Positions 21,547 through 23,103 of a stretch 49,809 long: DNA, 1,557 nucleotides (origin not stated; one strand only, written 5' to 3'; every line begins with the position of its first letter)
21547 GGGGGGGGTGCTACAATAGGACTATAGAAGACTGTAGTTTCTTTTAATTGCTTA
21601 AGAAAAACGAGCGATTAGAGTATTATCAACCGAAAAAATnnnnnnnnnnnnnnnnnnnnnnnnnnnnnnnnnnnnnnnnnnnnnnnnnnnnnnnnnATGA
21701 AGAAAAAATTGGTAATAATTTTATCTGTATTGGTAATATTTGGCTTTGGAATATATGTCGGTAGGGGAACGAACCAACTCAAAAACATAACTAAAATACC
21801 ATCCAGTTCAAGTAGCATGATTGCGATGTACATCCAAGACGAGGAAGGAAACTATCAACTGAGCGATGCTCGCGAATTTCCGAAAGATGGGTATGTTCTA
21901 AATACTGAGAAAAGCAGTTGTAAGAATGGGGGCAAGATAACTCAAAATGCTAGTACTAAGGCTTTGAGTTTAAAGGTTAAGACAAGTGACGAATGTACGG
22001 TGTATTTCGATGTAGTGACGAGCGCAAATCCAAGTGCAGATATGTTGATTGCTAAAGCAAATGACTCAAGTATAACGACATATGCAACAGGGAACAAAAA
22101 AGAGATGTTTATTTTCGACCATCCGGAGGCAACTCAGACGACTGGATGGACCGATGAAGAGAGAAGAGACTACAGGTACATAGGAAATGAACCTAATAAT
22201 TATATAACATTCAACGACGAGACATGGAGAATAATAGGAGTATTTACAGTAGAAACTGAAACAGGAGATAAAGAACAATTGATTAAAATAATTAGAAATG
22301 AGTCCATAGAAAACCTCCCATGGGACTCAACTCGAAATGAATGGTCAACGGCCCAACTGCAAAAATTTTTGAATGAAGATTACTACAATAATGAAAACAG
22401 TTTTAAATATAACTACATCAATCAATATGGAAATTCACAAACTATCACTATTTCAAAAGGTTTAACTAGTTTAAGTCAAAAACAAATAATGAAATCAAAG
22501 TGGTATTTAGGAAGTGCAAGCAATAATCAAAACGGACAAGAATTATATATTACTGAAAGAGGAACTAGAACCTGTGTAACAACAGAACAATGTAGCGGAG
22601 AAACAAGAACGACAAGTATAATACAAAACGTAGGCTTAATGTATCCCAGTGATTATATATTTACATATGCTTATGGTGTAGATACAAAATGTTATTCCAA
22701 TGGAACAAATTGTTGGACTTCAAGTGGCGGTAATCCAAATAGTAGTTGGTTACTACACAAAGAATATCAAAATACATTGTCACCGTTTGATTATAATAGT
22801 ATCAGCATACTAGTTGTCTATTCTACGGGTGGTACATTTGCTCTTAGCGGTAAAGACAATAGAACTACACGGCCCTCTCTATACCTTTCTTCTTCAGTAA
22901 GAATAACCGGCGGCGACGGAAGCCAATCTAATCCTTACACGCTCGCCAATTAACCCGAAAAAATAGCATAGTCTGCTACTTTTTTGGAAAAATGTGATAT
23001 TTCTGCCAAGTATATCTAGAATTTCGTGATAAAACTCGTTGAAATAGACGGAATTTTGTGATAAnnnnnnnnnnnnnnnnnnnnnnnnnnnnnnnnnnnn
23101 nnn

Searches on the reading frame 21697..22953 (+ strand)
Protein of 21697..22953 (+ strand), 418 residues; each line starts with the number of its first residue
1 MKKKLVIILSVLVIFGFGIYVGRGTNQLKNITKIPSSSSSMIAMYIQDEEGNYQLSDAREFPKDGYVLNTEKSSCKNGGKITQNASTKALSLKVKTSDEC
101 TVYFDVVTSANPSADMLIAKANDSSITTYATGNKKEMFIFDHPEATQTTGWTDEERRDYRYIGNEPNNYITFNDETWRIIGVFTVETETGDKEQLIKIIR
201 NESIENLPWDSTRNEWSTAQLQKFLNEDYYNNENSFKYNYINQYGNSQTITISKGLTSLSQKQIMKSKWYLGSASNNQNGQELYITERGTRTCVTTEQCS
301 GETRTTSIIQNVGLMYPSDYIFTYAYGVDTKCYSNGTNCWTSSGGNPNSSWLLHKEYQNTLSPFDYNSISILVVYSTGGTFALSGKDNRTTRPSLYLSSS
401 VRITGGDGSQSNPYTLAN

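Call 14: search_protein_families(library=pfam, proteins=[window:21697-22953:+], max_evalue=0.01)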
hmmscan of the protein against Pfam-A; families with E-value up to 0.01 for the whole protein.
window:21697-22953:+ (418 aa): 0 families

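Call 15: search_protein_families(library=ncbifam, proteins=[window:21697-22953:+], max_evalue=0.01)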
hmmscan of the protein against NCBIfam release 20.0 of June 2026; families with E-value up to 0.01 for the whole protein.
window:21697-22953:+ (418 aa): 0 families

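Call 16: find_homologous_proteins(query=window:21697-22953:+)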
Query window:21697-22953:+ (418 aa): 1653 proteins with E <= 0.001 among 7201 candidates; the best 120 are listed.
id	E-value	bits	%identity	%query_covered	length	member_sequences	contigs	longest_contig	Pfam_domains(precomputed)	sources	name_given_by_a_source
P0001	4.4e-278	940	100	100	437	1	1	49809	-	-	-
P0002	6.0e-167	574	63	100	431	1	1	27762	-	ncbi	-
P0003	3.0e-166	571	64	100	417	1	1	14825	-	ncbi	-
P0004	3.4e-164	565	65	100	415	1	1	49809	-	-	-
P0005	2.0e-154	532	62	100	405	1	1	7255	-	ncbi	-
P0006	1.2e-153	530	65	94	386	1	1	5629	-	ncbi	-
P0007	7.4e-150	517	59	100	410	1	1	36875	PF19789.7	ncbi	-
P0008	7.4e-148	511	60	100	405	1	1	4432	PF19789.7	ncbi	-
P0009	7.4e-147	507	60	100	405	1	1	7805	-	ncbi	-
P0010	2.1e-145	503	61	100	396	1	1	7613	-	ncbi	-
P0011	4.2e-143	495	60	100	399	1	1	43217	-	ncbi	-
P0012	3.4e-137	476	57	100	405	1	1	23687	-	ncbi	-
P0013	3.5e-137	476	55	100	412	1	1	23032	-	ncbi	-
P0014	4.6e-134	465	58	100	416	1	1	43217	-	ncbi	-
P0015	1.2e-130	454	55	100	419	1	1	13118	-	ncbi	-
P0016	2.4e-129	450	52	100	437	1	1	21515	-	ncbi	-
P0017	2.7e-129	450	54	100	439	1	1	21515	-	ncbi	-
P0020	8.9e-122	425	54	99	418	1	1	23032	-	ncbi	-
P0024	9.1e-108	379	49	98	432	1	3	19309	-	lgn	-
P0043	7.0e-59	218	46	73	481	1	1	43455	PF19789.7,PF07963.18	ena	-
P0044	1.3e-58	217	41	83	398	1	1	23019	PF19789.7,PF07963.18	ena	-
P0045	1.9e-58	216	41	83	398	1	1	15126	PF19789.7,PF07963.18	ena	-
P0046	3.4e-57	212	44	73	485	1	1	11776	PF19789.7,PF07963.18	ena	-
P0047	3.6e-57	212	39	83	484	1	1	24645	PF19789.7,PF07963.18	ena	-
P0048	3.7e-57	212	40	83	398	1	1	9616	PF19789.7,PF07963.18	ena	-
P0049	4.9e-57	212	43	73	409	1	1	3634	PF19789.7,PF07963.18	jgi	-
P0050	9.4e-57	211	46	73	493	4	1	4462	PF19789.7,PF07963.18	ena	-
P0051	1.0e-56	211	44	73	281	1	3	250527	-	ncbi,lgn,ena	-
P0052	3.1e-56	209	41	83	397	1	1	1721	PF19789.7,PF07963.18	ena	-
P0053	3.4e-56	209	45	73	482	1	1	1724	PF19789.7,PF07963.18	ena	-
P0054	4.2e-56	209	45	73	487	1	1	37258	PF19789.7,PF07963.18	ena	-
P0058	8.9e-56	208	43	78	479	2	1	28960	PF19789.7,PF07963.18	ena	-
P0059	1.4e-55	207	37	99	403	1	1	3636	PF19789.7,PF07963.18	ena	-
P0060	1.6e-55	207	45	73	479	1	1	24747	PF19789.7,PF07963.18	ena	-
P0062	2.8e-55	206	43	73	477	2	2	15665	PF19789.7,PF07963.18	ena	-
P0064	4.6e-55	205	40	83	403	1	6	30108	PF07963.18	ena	-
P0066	7.9e-55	204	41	79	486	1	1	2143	PF19789.7,PF07963.18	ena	-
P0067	1.1e-54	204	44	72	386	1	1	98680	PF19789.7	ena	-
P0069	1.5e-54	203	42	77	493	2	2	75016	PF19789.7,PF07963.18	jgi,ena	-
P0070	1.9e-54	203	42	73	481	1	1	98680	PF19789.7,PF07963.18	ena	-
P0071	1.9e-54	203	43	74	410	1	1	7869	PF19789.7,PF07963.18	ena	-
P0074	7.6e-54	201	44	72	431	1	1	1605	PF19789.7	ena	-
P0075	1.9e-53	200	43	75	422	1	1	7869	PF19789.7,PF07963.18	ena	-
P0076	2.3e-53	200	41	73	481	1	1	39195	PF19789.7,PF07963.18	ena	-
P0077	2.3e-53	200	41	73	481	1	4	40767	PF19789.7,PF07963.18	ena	-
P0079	3.7e-53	199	40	79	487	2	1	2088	PF07963.18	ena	-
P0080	8.4e-53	198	42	77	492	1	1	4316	PF19789.7,PF07963.18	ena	-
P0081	1.0e-52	197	37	95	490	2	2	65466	PF19789.7,PF07963.18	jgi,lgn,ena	-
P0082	1.3e-52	197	43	72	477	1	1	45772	PF19789.7,PF07963.18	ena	-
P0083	1.4e-52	197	41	83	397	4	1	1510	PF19789.7,PF07963.18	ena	-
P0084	1.7e-52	197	44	73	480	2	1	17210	PF19789.7,PF07963.18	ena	-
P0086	2.4e-52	196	44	73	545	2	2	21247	PF09479.17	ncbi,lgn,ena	-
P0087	2.5e-52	196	42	73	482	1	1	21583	PF07963.18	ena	-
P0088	2.6e-52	196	43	72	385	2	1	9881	PF19789.7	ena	-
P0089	4.6e-52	195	43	72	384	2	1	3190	PF19789.7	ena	-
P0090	6.3e-52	195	44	72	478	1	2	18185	PF19789.7,PF07963.18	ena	-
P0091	6.9e-52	195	43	73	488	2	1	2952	PF19789.7,PF07963.18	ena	-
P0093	7.6e-52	195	39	79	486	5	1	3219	PF19789.7,PF07963.18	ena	-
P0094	9.9e-52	194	44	73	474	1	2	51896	PF19789.7,PF07963.18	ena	-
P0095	1.1e-51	194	41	79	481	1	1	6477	PF19789.7,PF07963.18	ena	-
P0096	1.2e-51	194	41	78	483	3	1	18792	PF19789.7,PF07963.18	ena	-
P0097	1.5e-51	194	41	79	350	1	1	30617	PF19789.7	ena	-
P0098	1.5e-51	194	42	77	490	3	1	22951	PF19789.7,PF07963.18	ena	-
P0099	1.7e-51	193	44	73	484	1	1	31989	PF19789.7,PF07963.18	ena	-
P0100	1.9e-51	193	40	78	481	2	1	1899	PF19789.7,PF07963.18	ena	-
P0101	2.7e-51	193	43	73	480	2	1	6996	PF19789.7,PF07963.18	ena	-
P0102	4.0e-51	192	40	79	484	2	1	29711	PF19789.7,PF07963.18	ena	-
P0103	4.3e-51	192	36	100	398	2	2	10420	PF07963.18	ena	-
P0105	8.6e-51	191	42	74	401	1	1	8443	PF07963.18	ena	-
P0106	8.6e-51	191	40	77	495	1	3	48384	PF19789.7,PF07963.18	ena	-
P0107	2.2e-50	190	43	73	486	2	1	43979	PF07963.18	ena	-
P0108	2.4e-50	190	39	80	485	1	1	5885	PF19789.7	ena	-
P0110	3.7e-50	189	44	72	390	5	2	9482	PF19789.7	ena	-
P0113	5.6e-50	188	39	83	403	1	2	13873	PF07963.18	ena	-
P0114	1.1e-49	187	37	90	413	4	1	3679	PF07963.18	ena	-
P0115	1.3e-49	187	41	73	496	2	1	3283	PF19789.7,PF07963.18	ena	-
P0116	1.5e-49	187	38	87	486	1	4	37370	PF19789.7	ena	-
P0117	1.6e-49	187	38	73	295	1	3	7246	PF19789.7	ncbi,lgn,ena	-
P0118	1.8e-49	187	41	72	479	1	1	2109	PF19789.7,PF07963.18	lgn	-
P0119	2.5e-49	186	39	78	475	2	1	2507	PF07963.18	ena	-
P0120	3.6e-49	186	35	95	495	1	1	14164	PF19789.7,PF07963.18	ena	-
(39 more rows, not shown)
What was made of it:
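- On DUF6273 (PF19789) domain proteins: More distant homologues carry precomputed PF19789 (call 16).
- On Type IV pilin-like / pseudopilin proteins (PF07963 N_methyl), as in many relatives: Many more distant relatives do carry PF07963 (call 16).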

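Call 18: find_related_loci(query=A2, collection=genome_contigs, flank=1500)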
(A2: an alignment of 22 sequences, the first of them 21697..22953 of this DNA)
Query A2 (418 aa) in genome_contigs; peptide patterns used: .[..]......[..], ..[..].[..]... (x = any residue, [..] = any of these).
208 stretches matched a pattern; 158 encode a relative of the query (tblastn E <= 1e-3); the best 80 are kept; 80 distinct loci.
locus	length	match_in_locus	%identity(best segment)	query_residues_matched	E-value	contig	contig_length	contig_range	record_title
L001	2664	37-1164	50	34-417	6e-114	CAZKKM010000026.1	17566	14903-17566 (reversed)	MAG TPA_asm: uncultured Muribaculaceae bacterium isolate SRP287540_co1_443 genome assembly, contig: NODE_3337_length_175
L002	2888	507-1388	55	113-416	1e-101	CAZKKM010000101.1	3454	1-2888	MAG TPA_asm: uncultured Muribaculaceae bacterium isolate SRP287540_co1_443 genome assembly, contig: NODE_29622_length_34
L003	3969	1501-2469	52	102-417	4e-97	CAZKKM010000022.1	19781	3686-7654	MAG TPA_asm: uncultured Muribaculaceae bacterium isolate SRP287540_co1_443 genome assembly, contig: NODE_2793_length_197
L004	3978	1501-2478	52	102-417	5e-95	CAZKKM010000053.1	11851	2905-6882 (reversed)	MAG TPA_asm: uncultured Muribaculaceae bacterium isolate SRP287540_co1_443 genome assembly, contig: NODE_5948_length_118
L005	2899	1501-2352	52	113-417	7e-87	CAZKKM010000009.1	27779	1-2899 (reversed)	MAG TPA_asm: uncultured Muribaculaceae bacterium isolate SRP287540_co1_443 genome assembly, contig: NODE_1692_length_277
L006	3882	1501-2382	50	117-416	7e-83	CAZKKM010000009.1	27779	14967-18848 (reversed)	MAG TPA_asm: uncultured Muribaculaceae bacterium isolate SRP287540_co1_443 genome assembly, contig: NODE_1692_length_277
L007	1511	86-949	51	113-418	3e-85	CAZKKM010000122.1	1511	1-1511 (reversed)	MAG TPA_asm: uncultured Muribaculaceae bacterium isolate SRP287540_co1_443 genome assembly, contig: NODE_92630_length_15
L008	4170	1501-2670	48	3-417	1e-106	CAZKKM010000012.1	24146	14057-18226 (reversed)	MAG TPA_asm: uncultured Muribaculaceae bacterium isolate SRP287540_co1_443 genome assembly, contig: NODE_2056_length_241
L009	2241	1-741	49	152-416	5e-65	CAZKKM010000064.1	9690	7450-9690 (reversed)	MAG TPA_asm: uncultured Muribaculaceae bacterium isolate SRP287540_co1_443 genome assembly, contig: NODE_7771_length_969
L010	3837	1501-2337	44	113-416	5e-67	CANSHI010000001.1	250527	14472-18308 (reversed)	MAG TPA_asm: uncultured bacterium isolate SRR15510232_bin.9_metawrap_v1.3_MAG genome assembly, contig: NODE.26_length_25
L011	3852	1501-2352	44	114-418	1e-61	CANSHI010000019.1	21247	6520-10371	MAG TPA_asm: uncultured bacterium isolate SRR15510232_bin.9_metawrap_v1.3_MAG genome assembly, contig: NODE.1764_length_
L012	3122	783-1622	38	113-416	5e-59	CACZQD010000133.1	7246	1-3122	MAG: uncultured Erysipelotrichaceae bacterium isolate RUG12848 genome assembly, contig: RUG12848_asm_133, whole genome s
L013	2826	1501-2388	40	114-418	5e-59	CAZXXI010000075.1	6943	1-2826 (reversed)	MAG TPA_asm: uncultured Muribaculaceae bacterium isolate SRP287540_co1_294 genome assembly, contig: NODE_11943_length_69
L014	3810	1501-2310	39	117-416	2e-54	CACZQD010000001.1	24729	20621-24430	MAG: uncultured Erysipelotrichaceae bacterium isolate RUG12848 genome assembly, contig: RUG12848_asm_1, whole genome sho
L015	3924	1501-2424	37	106-416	2e-51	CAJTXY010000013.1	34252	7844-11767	MAG TPA_asm: uncultured Bacilli bacterium isolate MGBC119817 genome assembly, contig: MGBC119817.13, whole genome shotgu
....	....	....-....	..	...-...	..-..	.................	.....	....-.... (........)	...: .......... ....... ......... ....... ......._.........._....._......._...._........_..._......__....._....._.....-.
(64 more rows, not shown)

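Call 21: find_encoding_contigs(protein=P0002, flank=3000, max_places=3)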
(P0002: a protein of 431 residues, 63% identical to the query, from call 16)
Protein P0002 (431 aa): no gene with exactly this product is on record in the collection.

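Call 22: find_encoding_contigs(protein=P0003, flank=3000, max_places=3)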
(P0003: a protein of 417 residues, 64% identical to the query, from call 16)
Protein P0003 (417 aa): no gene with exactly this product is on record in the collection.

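Call 23: list_cluster_members(proteins=[P0002, P0003, P0005, P0007, P0011, P0014, P0016, P0017, P0013, P0020])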
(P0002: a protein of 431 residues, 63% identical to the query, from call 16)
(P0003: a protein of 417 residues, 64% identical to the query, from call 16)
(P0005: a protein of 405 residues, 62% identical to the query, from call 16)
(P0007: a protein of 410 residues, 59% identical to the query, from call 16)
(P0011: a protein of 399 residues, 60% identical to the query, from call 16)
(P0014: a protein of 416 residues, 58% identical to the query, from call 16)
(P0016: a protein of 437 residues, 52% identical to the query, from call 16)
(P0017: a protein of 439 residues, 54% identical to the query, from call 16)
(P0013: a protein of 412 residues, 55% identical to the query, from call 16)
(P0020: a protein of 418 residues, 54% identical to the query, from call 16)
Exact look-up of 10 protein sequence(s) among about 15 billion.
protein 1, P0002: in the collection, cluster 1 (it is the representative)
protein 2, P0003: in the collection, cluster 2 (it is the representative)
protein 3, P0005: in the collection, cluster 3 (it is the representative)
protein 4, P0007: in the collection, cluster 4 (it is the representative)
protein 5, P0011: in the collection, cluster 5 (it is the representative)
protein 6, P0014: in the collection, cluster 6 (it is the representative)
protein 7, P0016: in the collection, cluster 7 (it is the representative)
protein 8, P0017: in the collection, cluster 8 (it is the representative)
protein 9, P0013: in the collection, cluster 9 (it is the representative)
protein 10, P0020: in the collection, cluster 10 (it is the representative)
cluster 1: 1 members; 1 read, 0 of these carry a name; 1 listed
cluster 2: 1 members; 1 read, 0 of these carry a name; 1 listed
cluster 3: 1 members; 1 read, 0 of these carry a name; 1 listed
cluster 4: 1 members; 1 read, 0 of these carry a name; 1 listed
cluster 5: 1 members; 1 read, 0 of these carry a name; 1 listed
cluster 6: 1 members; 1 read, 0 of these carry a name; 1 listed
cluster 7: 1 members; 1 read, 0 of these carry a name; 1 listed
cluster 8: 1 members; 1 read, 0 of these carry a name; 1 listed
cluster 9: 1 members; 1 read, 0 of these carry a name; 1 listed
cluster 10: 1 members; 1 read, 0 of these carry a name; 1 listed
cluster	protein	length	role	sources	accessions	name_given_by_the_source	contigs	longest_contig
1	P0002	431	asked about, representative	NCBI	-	-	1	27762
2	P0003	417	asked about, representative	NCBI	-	-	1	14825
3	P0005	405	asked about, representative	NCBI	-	-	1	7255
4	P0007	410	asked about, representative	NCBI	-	-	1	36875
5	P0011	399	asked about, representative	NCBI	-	-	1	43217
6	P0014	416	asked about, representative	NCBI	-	-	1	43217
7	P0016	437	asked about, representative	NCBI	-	-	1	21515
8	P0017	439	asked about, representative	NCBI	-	-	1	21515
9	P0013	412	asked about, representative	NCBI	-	-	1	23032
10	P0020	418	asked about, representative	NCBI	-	-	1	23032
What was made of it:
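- Tried and rejected: Cluster look-up gave no accessions (call 23).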

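Call 24: find_encoding_contigs(protein=P0011, flank=3000, max_places=3)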
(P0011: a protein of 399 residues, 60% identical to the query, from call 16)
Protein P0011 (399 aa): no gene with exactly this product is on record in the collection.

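Call 25: find_encoding_contigs(protein=P0024, flank=3000, max_places=3)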
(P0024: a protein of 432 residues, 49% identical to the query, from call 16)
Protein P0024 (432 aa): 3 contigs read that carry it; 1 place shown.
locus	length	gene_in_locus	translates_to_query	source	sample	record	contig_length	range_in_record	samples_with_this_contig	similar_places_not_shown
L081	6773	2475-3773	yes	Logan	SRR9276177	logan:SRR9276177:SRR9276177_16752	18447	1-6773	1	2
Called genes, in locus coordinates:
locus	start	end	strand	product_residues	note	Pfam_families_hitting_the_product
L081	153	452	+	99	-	PF00886:Ribosomal_S16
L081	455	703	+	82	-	PF07650:KH_2 (weak), PF13083:KH_KhpA-B, PF00013:KH_1 (faint)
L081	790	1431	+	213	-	PF01863:YgjP-like, PF10263:SprT-like (weak)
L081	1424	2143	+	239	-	PF22435:MRM3-like_sub_bind, PF00588:SpoU_methylase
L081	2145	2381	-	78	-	PF12844:HTH_19, PF13560:HTH_31, PF01381:HTH_3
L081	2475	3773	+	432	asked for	-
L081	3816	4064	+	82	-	PF00581:Rhodanese (weak)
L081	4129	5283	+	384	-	PF01098:FTSW_RODA_SPOVE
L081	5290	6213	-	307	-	PF01210:NAD_Gly3P_dh_N, PF03446:NAD_binding_2 (weak), PF07479:NAD_Gly3P_dh_C, PF20618:GPD_NAD_C_bact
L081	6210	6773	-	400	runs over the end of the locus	PF05496:RuvB_N, PF00004:AAA, PF16193:AAA_assoc_2, PF12002:MgsA_C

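Call 59: predict_structure(alignment_id=A2)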
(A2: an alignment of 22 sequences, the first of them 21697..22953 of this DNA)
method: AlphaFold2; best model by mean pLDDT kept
length: 418 residues; sequences in the alignment: 22
mean_pLDDT: 77.1   pTM: 0.72
mean pLDDT of the five models: 77.1, 76.7, 75.8, 75.6, 71.1
residues with pLDDT >= 90: 106; 70-90: 190; 50-70: 95; < 50: 27
segments of 3 or more residues with pLDDT < 50: 1-5, 15-29, 300-304
pLDDT, mean of each block of 10 residues (from residue 1): 49 45 39 54 73 77 68 74 59 65 70 84 79 87 85 88 87 95 88 93 90 75 93 94 89 95 89 75 80 53 55 90 71 68 68 80 77 82 88 94 88 89
secondary structure, 60 per line:
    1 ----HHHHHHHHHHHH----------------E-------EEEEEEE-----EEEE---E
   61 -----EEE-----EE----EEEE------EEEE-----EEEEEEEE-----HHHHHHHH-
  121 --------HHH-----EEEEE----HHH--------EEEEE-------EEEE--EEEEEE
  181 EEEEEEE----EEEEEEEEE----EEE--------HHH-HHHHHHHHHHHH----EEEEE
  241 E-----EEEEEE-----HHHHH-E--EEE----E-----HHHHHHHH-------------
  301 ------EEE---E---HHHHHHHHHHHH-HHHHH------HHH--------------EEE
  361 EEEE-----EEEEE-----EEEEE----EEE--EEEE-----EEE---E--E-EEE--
elements in order: H5-16 E41-47 E53-56 E66-68 E80-83 E90-93 E99-106 H112-119 E137-141 E157-161 E169-172 E175-187 E192-200 E205-207 H220-231 E236-241 E247-252 H258-262 E267-269 H280-287 E307-309 H317-328 H330-334 E358-364 E370-374 E380-384 E389-391 E394-397 E403-405 E414-416

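Call 62: search_protein_families(library=pfam, alignment_id=A2, max_evalue=1)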
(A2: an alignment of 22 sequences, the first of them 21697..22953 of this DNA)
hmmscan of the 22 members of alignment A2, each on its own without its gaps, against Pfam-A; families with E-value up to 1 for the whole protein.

A. member 1, window:21697-22953:+ (418 aa): 0 families

B. families by the number of members that match (of 22 scanned): 15 families
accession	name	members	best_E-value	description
PF19789.6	DUF6273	12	4.9e-06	Domain of unknown function (DUF6273)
PF04204.22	HTS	6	6.8e-05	Homoserine O-succinyltransferase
PF01267.22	F-actin_cap_A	2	0.009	F-actin capping protein alpha subunit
PF25806.1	RHH_ERCC6L2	1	0.046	ERCC6L2-like, ribbon-helix-helix domain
PF20646.2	Hpf1_C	1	0.05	Hpf1 C-terminal YTTT repeat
PF02920.21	Integrase_DNA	1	0.053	DNA binding domain of tn916 integrase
PF24084.1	DUF7369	1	0.067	Domain of unknown function (DUF7369)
PF17878.8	ssDBP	1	0.073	Phage single-stranded DNA-binding protein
PF17957.7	Big_7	1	0.073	Bacterial Ig domain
PF01356.24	A_amylase_inhib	1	0.08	Alpha amylase inhibitor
PF06781.17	CrgA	1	0.09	Cell division protein CrgA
PF13786.12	DUF4179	1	0.21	Domain of unknown function (DUF4179)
PF16734.10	Pilin_GH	1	0.22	Type IV pilin-like G and H, putative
PF17212.9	Tube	1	0.23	Tail tubular protein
PF08861.15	DUF1828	1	0.35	Domain of unknown function DUF1828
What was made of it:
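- On DUF6273 (PF19789) domain proteins: Of 22 close homologues, 12 hit PF19789 (best E 4.9e-06) (call 62).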

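Call 63: fold_search(model_id=the predicted structure, library=pdb)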
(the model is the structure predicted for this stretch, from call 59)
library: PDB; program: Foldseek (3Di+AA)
matches with E <= 10: 250; with E <= 0.001: 1
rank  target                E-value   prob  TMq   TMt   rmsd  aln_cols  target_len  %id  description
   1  9qa6                  4.8e-05  1.00  0.31  0.16  10.2       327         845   11  Cryo-EM structure of Thomasclavelia ramosa IgA peptidase (IgAse) active site mutant (S32-N876) (released 2025-06-25)
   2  4bq2_C                3.9e-02  0.08  0.10  0.07  15.7       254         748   11  Structural analysis of an exo-beta-agarase (released 2013-08-14)
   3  4bq2_D                1.1e-01  0.15  0.07  0.05  14.7       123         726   10  Structural analysis of an exo-beta-agarase (released 2013-08-14)
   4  4bq5_A                1.8e-01  0.06  0.09  0.06  15.3       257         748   11  Structural analysis of an exo-beta-agarase (released 2013-08-14)
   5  4bq2_A                2.2e-01  0.05  0.10  0.07  15.2       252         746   11  Structural analysis of an exo-beta-agarase (released 2013-08-14)
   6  4bq5_B                2.8e-01  0.09  0.07  0.04  14.6       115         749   14  Structural analysis of an exo-beta-agarase (released 2013-08-14)
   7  4bq3_B                2.8e-01  0.04  0.09  0.06  15.0       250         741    8  Structural analysis of an exo-beta-agarase (released 2013-08-14)
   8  4bq3_D                3.0e-01  0.03  0.09  0.06  15.0       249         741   10  Structural analysis of an exo-beta-agarase (released 2013-08-14)
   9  4bq3_A                3.3e-01  0.04  0.09  0.06  15.2       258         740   10  Structural analysis of an exo-beta-agarase (released 2013-08-14)
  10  4bq3_C                4.2e-01  0.05  0.06  0.04  15.5       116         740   13  Structural analysis of an exo-beta-agarase (released 2013-08-14)
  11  8dpa_A                5.0e-01  0.14  0.10  0.21  10.6       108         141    6  Crystal structure of the homodimeric AvrM14-B Nudix hydrolase effector from Melampsora lini (released 2023-01-25)
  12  4bq4_A                5.6e-01  0.03  0.10  0.07  15.2       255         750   10  Structural analysis of an exo-beta-agarase (released 2013-08-14)
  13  8dpa_B                7.0e-01  0.12  0.10  0.24  10.0       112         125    9  Crystal structure of the homodimeric AvrM14-B Nudix hydrolase effector from Melampsora lini (released 2023-01-25)
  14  6e6b_A                7.0e-01  0.01  0.06  0.05  44.4       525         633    9  Crystal structure of the Protocadherin GammaB4 extracellular domain (released 2019-04-10)
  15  4bq2_B                7.4e-01  0.02  0.09  0.06  15.4       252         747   10  Structural analysis of an exo-beta-agarase (released 2013-08-14)
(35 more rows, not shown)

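Call 64: fold_search(model_id=the predicted structure, library=viral)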
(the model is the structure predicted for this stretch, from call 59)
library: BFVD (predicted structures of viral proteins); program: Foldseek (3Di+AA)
matches with E <= 10: 488; with E <= 0.001: 12
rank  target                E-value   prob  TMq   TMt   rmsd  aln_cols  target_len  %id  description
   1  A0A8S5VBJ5            4.0e-05  1.00  0.26  0.40  15.6       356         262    6  ATP-binding sugar transporter [Myoviridae sp. ctbEa13]
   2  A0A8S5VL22            4.0e-05  1.00  0.29  0.18  11.2       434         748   11  (no name in the UniProt tables at hand)
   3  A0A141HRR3            5.6e-05  1.00  0.35  0.12   8.7       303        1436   15  (no name in the UniProt tables at hand)
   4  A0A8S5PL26            6.3e-05  1.00  0.26  0.23  11.7       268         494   12  DUF6273 domain-containing protein [Siphoviridae sp. ctOSJ35]
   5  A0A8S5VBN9            6.6e-05  1.00  0.27  0.34  13.5       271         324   10  DUF6273 domain-containing protein [Myoviridae sp. ctbEa13]
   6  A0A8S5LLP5            1.3e-04  1.00  0.29  0.18   9.2       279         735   11  Interferon alpha/beta receptor 1, Interferon I interferon signaling complex [Siphoviridae sp. ctvok7]
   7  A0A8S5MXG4            1.5e-04  0.97  0.29  0.20  20.8       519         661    8  DUF6273 domain-containing protein [Siphoviridae sp. ct91l7]
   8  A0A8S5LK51            2.4e-04  1.00  0.30  0.33   8.7       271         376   11  DUF6273 domain-containing protein [Siphoviridae sp. ctnhN1]
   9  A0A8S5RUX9            2.9e-04  0.99  0.22  0.17  15.7       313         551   10  (no name in the UniProt tables at hand)
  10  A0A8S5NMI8            6.1e-04  0.98  0.17  0.25  13.9       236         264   10  Retinoblastoma-binding protein-like protein [Siphoviridae sp. ctGMq5]
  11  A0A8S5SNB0            6.8e-04  1.00  0.29  0.68   6.3       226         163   12  DUF6273 domain-containing protein [Siphoviridae sp. ctCb814]
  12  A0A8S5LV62            8.5e-04  0.98  0.25  0.25  15.1       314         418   12  Uncharacterized protein [Siphoviridae sp. ctFn287]
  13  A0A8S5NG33            1.0e-03  0.95  0.24  0.22  14.2       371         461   11  Receptor Binding Protein [Siphoviridae sp. ctHEr2]
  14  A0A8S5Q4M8            1.8e-03  0.33  0.18  0.10  18.5       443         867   10  DUF6273 domain-containing protein [Siphoviridae sp. ctQqU1]
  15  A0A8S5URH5            1.9e-03  0.97  0.25  0.31  12.8       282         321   10  Uncharacterized protein [Myoviridae sp. ctsIb3]
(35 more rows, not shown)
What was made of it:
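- On DUF6273 (PF19789) domain proteins: The top BFVD hits include several proteins annotated as DUF6273 (calls 63, 64).
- Closest known: DUF6273. Same: The predicted fold of the C-terminal part of B is shared (calls 63, 64).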
